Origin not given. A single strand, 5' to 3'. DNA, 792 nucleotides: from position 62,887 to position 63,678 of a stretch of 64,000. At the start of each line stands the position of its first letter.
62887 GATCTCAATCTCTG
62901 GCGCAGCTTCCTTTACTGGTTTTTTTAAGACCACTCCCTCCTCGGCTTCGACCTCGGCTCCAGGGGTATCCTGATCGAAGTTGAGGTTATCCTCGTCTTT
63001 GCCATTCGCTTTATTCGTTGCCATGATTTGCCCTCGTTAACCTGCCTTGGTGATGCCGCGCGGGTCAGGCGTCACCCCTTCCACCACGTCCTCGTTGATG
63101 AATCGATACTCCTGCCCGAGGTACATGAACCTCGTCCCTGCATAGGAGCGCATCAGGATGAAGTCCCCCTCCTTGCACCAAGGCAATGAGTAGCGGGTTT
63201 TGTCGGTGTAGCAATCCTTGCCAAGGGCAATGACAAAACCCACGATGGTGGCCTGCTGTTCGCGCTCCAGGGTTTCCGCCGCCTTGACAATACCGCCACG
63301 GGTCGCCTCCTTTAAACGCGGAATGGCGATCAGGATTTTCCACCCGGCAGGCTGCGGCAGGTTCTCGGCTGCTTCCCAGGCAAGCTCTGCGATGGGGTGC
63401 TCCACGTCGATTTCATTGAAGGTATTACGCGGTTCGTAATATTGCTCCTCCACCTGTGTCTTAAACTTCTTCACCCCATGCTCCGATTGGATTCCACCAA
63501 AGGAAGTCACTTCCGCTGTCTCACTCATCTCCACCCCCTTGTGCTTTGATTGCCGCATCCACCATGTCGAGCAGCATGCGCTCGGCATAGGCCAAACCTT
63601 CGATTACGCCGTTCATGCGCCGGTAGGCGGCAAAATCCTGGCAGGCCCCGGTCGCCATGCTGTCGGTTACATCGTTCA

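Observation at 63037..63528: GroES-like co-chaperonin gene at the head of the capsid module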

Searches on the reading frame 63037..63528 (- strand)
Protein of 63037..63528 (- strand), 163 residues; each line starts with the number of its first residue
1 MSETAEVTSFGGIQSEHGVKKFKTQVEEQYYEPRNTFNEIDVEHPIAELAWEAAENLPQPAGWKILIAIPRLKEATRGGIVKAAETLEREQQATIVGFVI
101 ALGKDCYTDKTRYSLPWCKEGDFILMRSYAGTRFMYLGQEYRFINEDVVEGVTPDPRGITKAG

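Call 3: search_protein_families(library=pfam, proteins=[window:63037-63528:-], max_evalue=1)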
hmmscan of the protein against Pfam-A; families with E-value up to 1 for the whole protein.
window:63037-63528:- (163 aa): 1 family
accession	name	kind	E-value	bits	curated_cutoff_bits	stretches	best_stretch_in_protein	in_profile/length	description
PF00166.26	Cpn10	-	2.6e-07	31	21.1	1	60-152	4-92/93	Chaperonin 10 Kd subunit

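Call 4: search_protein_families(library=phrogs, proteins=[window:63037-63528:-], max_evalue=0.01)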
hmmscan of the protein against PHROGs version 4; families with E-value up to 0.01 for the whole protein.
window:63037-63528:- (163 aa): 1 family
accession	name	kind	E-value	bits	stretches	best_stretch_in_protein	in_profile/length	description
phrog_3188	-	other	3.9e-13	50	1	58-149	3-90/96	co-chaperonin GroES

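Call 5: search_dna_similar(query=window:63037-63528:-, collection=phages, mode=protein, max_rows=40, max_evalue=0.001)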
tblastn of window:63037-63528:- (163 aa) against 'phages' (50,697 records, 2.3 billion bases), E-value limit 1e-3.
Records with a match: 16; places in all: 16; records where one place covers at least 80% of the query: 1.
Best place of each record, by identity: <60% 16.
By first word of the organism name: Caulobacter 4; Planktothrix 2; Pelagibacter 2; Roseobacter 2; Listeria 2; phage 1; Synechococcus 1; Phage 1; Caudoviricetes 1.
By host as written in the record: Caulobacter vibrioides CB15 3; - 2; Candidatus Pelagibacter sp. HTCC1062 2; Roseobacter sp. FZCC0083 2; Listeria monocytogenes 2; unknown 1; Synechococcus sp. 1; Planktothricoides raciborskii 1; and 2 more.
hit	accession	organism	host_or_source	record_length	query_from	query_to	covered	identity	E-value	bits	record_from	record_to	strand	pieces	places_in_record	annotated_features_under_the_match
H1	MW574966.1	phage 023Pt_psg01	unknown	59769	15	159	89%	33.6%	3e-20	92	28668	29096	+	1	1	co-chaperonin GroES | hypothetical protein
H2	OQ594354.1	Synechococcus phage MinM2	Synechococcus sp.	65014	47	162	71%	41.0%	5e-27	111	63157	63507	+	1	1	co-chaperonin GroES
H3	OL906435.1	Planktothrix phage Pag-Yong1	Planktothrix agardhii FACHB-1261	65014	47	162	71%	41.0%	5e-27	111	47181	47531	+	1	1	chaperonin GroES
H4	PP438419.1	Planktothrix phage Pra-JY27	Planktothricoides raciborskii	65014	47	162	71%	41.0%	5e-27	111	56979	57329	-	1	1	co-chaperonin GroES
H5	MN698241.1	Pelagibacter phage HTVC027P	Candidatus Pelagibacter sp. HTCC1062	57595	31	159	79%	35.7%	9e-22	96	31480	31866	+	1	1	co-chaperone GroES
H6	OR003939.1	Phage DSL-LC04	Gammaproteobacteria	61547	55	159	64%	43.4%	3e-20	92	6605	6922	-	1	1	co-chaperonin GroES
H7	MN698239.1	Pelagibacter phage HTVC023P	Candidatus Pelagibacter sp. HTCC1062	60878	55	159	64%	35.8%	3e-16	81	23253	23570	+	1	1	co-chaperone GroES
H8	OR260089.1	Caulobacter phage GB2A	Caulobacter vibrioides CB15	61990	38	159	75%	28.4%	1e-4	47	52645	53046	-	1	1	hypothetical protein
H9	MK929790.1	Caulobacter phage RW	Caulobacter vibrioides CB15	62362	38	159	75%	28.4%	1e-4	47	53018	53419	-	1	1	co-chaperonin GroES protein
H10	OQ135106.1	Caulobacter phage RLK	Caulobacter vibrioides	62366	38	159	75%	28.4%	1e-4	47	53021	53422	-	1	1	RLK_gp090c: hypothetical protein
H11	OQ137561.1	Caulobacter phage KcrB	Caulobacter vibrioides CB15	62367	38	159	75%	28.4%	1e-4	47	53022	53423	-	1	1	KcrB_gp090c: co-chaperonin GroES protein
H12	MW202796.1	Caudoviricetes sp.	Manatee Spring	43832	59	155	60%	32.7%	5e-7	54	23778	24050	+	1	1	chaperonin 10 kd subunit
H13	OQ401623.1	Roseobacter phage CRP-901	Roseobacter sp. FZCC0083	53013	53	155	63%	29.9%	4e-7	54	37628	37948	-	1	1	co-chaperonin GroES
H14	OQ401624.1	Roseobacter phage CRP-902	Roseobacter sp. FZCC0083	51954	53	155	63%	29.6%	2e-6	52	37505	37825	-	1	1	co-chaperonin GroES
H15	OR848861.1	Listeria phage LM 4-14-1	Listeria monocytogenes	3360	59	144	53%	31.4%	1e-4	47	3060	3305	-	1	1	record has no annotation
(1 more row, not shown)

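Call 7: get_annotated_region(hit=H3, flank=6000)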
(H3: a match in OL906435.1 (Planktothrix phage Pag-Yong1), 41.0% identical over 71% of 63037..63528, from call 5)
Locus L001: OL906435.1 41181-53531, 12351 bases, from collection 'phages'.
description: Planktothrix phage Pag-Yong1, complete genome.
organism: Planktothrix phage Pag-Yong1 (NCBI taxid 2911673)
taxonomy: Viruses; Duplodnaviria; Heunggongvirae; Uroviricota; Caudoviricetes
host: -; source: Planktothrix agardhii FACHB-1261; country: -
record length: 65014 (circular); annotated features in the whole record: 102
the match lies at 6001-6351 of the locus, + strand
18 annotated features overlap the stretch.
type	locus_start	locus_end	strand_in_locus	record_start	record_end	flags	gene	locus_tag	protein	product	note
CDS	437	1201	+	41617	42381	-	-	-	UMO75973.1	lytic enzyme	-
CDS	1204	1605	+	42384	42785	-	-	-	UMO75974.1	Pol polyprotein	Retrovirus-related Pol polyprotein from transposon (RPPT)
CDS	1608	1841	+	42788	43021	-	-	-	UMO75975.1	hypothetical protein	-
CDS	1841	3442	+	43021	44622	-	-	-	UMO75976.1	terminase large subunit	-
CDS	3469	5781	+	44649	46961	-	-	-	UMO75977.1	portal protein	-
CDS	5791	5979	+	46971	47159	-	-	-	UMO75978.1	hypothetical protein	-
CDS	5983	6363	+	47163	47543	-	-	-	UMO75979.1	chaperonin GroES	-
CDS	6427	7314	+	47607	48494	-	-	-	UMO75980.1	kinesin motor domain-containing protein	-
CDS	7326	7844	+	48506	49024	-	-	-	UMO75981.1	hypothetical protein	-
CDS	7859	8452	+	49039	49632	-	-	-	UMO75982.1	hypothetical protein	-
CDS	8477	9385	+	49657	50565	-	-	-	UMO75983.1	major capsid protein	-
CDS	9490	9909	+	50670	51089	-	-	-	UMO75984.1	minor capsid protein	-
CDS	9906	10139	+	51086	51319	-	-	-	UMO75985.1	putative repeat protein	-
CDS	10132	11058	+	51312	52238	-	-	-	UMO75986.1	hypothetical protein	-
CDS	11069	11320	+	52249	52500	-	-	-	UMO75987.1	hypothetical protein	-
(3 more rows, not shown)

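Call 8: get_annotated_region(hit=H5, flank=6000)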
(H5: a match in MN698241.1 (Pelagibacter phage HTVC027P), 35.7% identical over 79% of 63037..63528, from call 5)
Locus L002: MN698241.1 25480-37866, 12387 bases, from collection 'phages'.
description: Pelagibacter phage HTVC027P, complete genome.
organism: Pelagibacter phage HTVC027P (NCBI taxid 2686457)
taxonomy: Viruses; Duplodnaviria; Heunggongvirae; Uroviricota; Caudoviricetes
host: Candidatus Pelagibacter sp. HTCC1062; source: seawater; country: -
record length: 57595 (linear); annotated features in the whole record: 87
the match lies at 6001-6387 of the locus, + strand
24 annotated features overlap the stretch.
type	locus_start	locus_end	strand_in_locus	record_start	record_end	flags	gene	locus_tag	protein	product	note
CDS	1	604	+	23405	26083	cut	-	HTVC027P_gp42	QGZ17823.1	hypothetical protein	-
CDS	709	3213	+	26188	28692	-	-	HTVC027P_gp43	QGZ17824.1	hypothetical protein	-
CDS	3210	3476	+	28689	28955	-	-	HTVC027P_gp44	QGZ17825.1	hypothetical protein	-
CDS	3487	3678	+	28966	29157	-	-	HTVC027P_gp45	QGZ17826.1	hypothetical protein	-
CDS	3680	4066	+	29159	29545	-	-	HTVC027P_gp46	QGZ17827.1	hypothetical protein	-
CDS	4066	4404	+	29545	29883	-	-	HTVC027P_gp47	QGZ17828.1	hypothetical protein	-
CDS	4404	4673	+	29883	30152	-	-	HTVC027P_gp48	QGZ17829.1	hypothetical protein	-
CDS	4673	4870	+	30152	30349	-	-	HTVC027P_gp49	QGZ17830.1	hypothetical protein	-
CDS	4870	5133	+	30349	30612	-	-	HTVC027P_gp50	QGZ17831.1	hypothetical protein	-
CDS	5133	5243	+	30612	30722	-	-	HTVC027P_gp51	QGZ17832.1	hypothetical protein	-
CDS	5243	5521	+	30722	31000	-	-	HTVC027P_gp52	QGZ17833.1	hypothetical protein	-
CDS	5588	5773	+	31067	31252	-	-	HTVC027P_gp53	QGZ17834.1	hypothetical protein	-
CDS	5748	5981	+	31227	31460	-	-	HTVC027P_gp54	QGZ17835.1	hypothetical protein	-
CDS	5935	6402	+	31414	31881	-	-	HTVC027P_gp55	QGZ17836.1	co-chaperone GroES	-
CDS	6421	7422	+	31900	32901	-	-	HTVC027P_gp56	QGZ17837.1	hypothetical protein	-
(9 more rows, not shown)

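Call 9: get_annotated_region(hit=H1, flank=6000)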
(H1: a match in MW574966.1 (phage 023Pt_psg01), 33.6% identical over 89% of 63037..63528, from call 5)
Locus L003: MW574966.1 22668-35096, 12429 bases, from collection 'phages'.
description: Phage 023Pt_psg01, complete genome.
organism: phage 023Pt_psg01 (NCBI taxid 2945965)
taxonomy: Viruses; Duplodnaviria; Heunggongvirae; Uroviricota; Caudoviricetes
host: unknown; source: seawater; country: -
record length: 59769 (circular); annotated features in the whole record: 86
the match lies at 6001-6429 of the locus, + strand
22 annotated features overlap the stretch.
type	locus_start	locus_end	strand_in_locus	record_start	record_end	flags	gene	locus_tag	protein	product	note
CDS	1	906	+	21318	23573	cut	-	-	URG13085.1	hypothetical protein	-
CDS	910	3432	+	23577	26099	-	-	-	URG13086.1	head to tail connecting protein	-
CDS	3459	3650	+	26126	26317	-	-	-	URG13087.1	hypothetical protein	-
CDS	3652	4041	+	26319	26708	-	-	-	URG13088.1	hypothetical protein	-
CDS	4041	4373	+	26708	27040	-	-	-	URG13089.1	hypothetical protein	-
CDS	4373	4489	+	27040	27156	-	-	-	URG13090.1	hypothetical protein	-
CDS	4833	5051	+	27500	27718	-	-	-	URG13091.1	hypothetical protein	-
CDS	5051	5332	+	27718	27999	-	-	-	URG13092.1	hypothetical protein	-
CDS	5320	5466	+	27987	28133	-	-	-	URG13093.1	hypothetical protein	-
CDS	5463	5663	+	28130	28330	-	-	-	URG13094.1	hypothetical protein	-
CDS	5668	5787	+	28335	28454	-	-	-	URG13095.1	hypothetical protein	-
CDS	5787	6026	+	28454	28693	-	-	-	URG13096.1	hypothetical protein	-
CDS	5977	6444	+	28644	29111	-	-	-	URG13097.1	co-chaperonin GroES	-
CDS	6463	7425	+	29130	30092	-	-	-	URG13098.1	kinesin-like protein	-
CDS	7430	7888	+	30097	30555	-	-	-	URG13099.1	hypothetical protein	-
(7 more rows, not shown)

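Call 11: find_homologous_proteins(query=window:63037-63528:-)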
Query window:63037-63528:- (163 aa): 308 proteins with E <= 0.001 among 360 candidates; the best 120 are listed.
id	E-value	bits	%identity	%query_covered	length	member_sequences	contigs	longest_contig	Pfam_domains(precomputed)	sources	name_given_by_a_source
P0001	2.9e-105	367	100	100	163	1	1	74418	PF00166.27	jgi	jgi:co-chaperonin GroES (HSP10)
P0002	3.5e-74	266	76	98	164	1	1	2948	PF00166.27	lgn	-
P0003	1.2e-72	261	78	91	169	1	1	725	PF00166.27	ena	-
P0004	5.9e-68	246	76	91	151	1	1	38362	PF00166.27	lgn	-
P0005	3.8e-36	142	55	72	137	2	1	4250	PF00166.27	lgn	-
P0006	1.7e-35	140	54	68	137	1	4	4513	PF00166.27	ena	-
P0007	1.7e-35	140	54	68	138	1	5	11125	PF00166.27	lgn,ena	-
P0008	2.4e-35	140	54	68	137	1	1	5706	PF00166.27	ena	-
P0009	4.2e-35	139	50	79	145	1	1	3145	PF00166.27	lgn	-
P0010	7.8e-35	138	53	79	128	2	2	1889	PF00166.27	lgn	-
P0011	1.6e-34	137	58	68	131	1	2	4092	PF00166.27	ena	-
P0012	1.6e-34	137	58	68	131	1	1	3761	PF00166.27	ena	-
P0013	4.0e-34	136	52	79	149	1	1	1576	PF00166.27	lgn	-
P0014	4.6e-34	136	57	67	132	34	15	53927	PF00166.27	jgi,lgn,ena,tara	jgi:co-chaperonin GroES (HSP10)|tara:strand:+ start:1414 stop:1812 length:399 start_codon:yes stop_c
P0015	5.9e-34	135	58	67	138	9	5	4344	-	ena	-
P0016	1.1e-33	134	59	66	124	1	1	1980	PF00166.27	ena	-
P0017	1.4e-33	134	49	79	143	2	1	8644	PF00166.27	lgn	-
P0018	6.7e-33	132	50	77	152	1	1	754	PF00166.27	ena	-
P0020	1.8e-32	130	53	75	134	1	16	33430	PF00166.27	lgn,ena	-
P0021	1.9e-32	130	53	75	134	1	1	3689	PF00166.27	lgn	-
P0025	6.8e-32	129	54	68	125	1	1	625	PF00166.27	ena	-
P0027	8.1e-32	128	54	68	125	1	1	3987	PF00166.27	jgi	jgi:co-chaperonin GroES (HSP10)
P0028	8.6e-32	128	54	68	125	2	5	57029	PF00166.27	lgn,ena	-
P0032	1.2e-31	128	56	67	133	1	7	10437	PF00166.27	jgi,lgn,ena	-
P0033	1.2e-31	128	56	67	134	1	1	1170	PF00166.27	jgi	jgi:co-chaperonin GroES (HSP10)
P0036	1.5e-31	127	56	67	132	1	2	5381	PF00166.27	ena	-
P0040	2.2e-31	127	56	67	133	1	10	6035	PF00166.27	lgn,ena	-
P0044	4.1e-31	126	52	72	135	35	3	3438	PF00166.27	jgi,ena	jgi:co-chaperonin GroES (HSP10)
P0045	4.4e-31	126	56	66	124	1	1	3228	PF00166.27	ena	-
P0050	5.0e-31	126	56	67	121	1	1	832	PF00166.27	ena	-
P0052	5.2e-31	126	55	67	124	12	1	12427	PF00166.27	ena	-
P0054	6.5e-31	125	50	67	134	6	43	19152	PF00166.27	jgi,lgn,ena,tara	tara:strand:- start:335 stop:739 length:405 start_codon:yes stop_codon:yes gene_type:complete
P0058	1.3e-30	124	56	66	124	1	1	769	PF00166.27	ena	-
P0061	2.0e-30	124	54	66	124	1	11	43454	PF00166.27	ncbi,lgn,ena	-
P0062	2.0e-30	124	54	66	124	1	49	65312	PF00166.27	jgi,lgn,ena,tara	jgi:chaperonin GroES|tara:strand:- start:11016 stop:11390 length:375 start_codon:yes stop_codon:yes 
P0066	3.4e-30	123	51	66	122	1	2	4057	PF00166.27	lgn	-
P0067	3.6e-30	123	51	72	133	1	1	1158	PF00166.27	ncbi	-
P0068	3.9e-30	123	56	66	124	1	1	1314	PF00166.27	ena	-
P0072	4.5e-30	123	52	66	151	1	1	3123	PF00166.27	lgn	-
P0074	5.1e-30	122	54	67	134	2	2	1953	PF00166.27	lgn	-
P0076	6.4e-30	122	50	68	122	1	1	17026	PF00166.27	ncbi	-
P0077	6.9e-30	122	51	68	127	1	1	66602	PF00166.27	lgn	-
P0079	7.5e-30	122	55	66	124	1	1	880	PF00166.27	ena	-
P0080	9.0e-30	122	53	68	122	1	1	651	PF00166.27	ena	-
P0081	9.3e-30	122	51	67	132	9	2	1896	PF00166.27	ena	-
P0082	1.0e-29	121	53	66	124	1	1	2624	PF00166.27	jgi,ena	-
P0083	1.0e-29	121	55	66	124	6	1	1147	PF00166.27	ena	-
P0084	1.1e-29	121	51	71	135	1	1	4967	PF00166.27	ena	-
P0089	1.4e-29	121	54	67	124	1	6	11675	PF00166.27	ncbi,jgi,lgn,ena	-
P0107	4.5e-29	119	42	93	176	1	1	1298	PF00166.27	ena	-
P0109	4.8e-29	119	50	72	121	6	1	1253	PF00166.27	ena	-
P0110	4.8e-29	119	52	67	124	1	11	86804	PF00166.27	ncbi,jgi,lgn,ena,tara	jgi:chaperonin GroES|tara:strand:+ start:6573 stop:6947 length:375 start_codon:yes stop_codon:yes ge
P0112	5.0e-29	119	54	66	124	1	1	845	PF00166.27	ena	-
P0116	6.1e-29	119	52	68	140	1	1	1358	PF00166.27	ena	-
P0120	7.7e-29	119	51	68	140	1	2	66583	PF00166.27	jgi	jgi:co-chaperonin GroES (HSP10)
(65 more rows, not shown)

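Call 12: search_solved_structures(query=window:63037-63528:-, max_evalue=1, show_alignments=3)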
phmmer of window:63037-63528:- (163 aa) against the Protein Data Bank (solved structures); distinct sequences matched with E-value up to 1: 18.
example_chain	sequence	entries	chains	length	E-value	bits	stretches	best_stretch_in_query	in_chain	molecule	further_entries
7ekq_R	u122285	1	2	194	1.1e-05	28.6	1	59-147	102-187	Cpn20 co-chaperonin subunit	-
1hx5_A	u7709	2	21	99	0.00015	24.9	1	59-146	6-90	10 KDA CHAPERONIN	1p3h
1lep_A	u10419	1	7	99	0.00016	24.8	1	60-146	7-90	CHAPERONIN-10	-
4v4o_O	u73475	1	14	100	0.00018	24.7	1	57-146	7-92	cpn10(GroES)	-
1wnr_A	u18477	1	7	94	0.00027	24.1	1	60-146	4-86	10 kDa chaperonin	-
3nx6_A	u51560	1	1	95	0.00027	24.1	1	70-149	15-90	10kDa chaperonin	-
7ekq_Q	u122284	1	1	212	0.00056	23.1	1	56-134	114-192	Chaperonin 23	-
8wux_a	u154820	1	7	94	0.00058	23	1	73-150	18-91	Co-chaperonin GroES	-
8wuw_a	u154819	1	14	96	0.0006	23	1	73-150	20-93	Co-chaperonin GroES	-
6mrc_V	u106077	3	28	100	0.44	13.7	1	64-145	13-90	10 kDa heat shock protein, mitochondrial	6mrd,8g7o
13kk_F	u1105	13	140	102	0.44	13.6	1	64-145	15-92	10 kDa heat shock protein, mitochondrial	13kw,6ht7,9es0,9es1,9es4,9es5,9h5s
8g7n_O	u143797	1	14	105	0.46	13.6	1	64-145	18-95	10 kDa heat shock protein, mitochondrial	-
4pj1_O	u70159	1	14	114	0.5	13.5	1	64-146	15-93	10 kDa heat shock protein, mitochondrial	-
2lr0_A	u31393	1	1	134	0.57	13.3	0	16-52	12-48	P-loop ntpase fold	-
2lci_A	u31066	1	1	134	0.71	13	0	16-52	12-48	Protein OR36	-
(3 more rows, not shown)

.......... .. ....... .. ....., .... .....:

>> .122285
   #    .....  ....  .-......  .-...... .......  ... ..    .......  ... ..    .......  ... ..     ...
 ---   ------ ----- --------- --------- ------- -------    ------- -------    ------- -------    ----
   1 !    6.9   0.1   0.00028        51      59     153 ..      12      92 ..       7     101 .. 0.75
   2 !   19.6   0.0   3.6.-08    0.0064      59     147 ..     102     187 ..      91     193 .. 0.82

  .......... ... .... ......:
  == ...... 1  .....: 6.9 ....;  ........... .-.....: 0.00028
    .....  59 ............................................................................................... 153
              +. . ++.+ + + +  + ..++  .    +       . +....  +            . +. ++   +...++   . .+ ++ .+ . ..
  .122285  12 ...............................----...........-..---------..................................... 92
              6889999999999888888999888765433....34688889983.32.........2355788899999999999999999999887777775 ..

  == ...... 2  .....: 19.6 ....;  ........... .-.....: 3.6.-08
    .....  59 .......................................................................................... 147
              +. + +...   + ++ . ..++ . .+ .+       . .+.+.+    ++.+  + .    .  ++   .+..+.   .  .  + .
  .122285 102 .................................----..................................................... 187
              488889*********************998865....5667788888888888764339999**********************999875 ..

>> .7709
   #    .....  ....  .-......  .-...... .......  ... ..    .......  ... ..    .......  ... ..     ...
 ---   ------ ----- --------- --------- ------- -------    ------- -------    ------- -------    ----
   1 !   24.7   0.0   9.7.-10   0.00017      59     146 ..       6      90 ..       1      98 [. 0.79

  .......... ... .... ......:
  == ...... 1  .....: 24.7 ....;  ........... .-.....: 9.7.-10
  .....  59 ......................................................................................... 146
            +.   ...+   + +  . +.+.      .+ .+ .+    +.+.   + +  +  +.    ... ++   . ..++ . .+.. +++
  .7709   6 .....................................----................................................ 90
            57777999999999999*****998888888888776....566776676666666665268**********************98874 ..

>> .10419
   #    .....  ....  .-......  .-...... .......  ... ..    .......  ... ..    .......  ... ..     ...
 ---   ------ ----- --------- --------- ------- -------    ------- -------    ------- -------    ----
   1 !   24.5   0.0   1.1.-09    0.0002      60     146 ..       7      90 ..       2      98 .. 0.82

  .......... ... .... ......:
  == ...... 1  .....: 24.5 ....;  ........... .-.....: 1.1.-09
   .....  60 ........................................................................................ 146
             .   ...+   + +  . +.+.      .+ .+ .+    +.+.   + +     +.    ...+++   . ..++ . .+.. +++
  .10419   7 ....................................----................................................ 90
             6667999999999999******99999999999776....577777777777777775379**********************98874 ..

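Call 14: find_encoding_contigs(protein=P0001, flank=10000, max_places=3)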
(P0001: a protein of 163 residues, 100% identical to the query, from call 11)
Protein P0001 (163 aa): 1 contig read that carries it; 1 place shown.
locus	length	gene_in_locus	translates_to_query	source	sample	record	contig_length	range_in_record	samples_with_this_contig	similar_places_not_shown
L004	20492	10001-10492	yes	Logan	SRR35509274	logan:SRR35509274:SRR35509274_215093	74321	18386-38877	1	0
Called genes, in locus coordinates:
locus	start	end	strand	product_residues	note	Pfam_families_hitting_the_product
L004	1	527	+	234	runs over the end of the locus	PF04545:Sigma70_r4 (weak)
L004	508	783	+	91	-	-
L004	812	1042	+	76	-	PF01726:LexA_DNA_bind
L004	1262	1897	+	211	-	PF00092:VWA, PF13519:VWA_2 (faint)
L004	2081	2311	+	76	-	-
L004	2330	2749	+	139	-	PF25176:DUF7831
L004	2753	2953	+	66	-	-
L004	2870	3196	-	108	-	-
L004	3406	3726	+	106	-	-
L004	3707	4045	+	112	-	-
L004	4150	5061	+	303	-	PF05869:Dam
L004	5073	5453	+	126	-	-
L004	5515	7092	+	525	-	PF17289:Terminase_6C (weak)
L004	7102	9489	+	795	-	-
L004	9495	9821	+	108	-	-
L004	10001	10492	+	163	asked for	PF00166:Cpn10 (weak)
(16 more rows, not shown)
